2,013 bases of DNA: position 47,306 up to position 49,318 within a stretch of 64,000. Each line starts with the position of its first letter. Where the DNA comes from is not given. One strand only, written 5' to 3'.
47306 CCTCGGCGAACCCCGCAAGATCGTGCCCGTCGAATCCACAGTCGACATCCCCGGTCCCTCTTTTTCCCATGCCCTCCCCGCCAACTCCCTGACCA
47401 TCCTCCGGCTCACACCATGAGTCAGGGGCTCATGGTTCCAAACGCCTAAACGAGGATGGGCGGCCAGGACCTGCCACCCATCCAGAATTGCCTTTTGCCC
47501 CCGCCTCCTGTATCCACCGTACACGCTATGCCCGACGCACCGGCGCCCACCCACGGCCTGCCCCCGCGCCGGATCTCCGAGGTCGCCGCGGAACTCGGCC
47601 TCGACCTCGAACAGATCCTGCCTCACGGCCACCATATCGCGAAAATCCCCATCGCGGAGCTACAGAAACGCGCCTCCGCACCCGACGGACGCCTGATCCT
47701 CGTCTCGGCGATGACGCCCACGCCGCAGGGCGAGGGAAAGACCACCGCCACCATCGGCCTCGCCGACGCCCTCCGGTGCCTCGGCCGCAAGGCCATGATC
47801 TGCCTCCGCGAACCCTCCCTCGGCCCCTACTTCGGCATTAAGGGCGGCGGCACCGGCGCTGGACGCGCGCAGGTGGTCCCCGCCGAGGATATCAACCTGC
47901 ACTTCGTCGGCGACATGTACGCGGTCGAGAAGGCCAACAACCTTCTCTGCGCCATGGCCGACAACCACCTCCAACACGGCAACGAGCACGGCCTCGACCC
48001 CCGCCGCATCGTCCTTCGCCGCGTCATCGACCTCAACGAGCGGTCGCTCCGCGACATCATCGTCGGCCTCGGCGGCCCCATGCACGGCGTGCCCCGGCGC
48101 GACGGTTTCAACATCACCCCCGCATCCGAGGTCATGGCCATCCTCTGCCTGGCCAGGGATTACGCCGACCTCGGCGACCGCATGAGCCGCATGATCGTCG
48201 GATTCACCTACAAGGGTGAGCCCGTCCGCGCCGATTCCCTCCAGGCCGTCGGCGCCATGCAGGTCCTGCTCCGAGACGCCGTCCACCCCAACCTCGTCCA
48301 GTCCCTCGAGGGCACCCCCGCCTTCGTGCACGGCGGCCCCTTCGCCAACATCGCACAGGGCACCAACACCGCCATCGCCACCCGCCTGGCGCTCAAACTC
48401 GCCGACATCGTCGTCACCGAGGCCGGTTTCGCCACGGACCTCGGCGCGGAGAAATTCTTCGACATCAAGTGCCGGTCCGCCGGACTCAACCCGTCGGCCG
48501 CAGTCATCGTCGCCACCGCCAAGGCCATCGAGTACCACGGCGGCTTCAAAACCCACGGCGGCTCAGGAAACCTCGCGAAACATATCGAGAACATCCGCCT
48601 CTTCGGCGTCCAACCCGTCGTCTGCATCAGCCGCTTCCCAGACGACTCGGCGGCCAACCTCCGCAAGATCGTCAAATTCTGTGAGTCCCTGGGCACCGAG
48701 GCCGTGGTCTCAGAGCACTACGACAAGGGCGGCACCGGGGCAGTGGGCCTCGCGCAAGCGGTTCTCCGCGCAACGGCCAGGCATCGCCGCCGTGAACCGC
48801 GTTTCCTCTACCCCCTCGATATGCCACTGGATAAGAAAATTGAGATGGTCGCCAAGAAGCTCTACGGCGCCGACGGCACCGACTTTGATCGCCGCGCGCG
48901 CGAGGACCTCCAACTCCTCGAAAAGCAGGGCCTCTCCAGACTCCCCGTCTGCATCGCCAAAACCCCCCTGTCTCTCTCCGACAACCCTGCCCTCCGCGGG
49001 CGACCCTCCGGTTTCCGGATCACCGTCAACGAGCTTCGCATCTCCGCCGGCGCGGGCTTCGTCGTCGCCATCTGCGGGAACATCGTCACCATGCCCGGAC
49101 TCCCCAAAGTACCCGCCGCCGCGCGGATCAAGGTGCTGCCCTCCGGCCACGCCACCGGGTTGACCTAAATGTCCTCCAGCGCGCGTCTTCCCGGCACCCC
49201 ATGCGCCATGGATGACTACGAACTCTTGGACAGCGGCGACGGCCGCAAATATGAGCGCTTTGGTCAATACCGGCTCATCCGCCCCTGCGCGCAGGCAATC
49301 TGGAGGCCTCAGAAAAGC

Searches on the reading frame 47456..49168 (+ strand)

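Call 48: search_protein_families(library=pfam, proteins=[window:47456-49168:+], max_evalue=0.001)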
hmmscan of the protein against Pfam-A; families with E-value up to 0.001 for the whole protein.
window:47456-49168:+ (570 aa): 1 family
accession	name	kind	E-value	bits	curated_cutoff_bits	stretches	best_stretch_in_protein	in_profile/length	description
PF01268.25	FTHFS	-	6.3e-221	734.9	27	1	37-569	12-555/556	Formate--tetrahydrofolate ligase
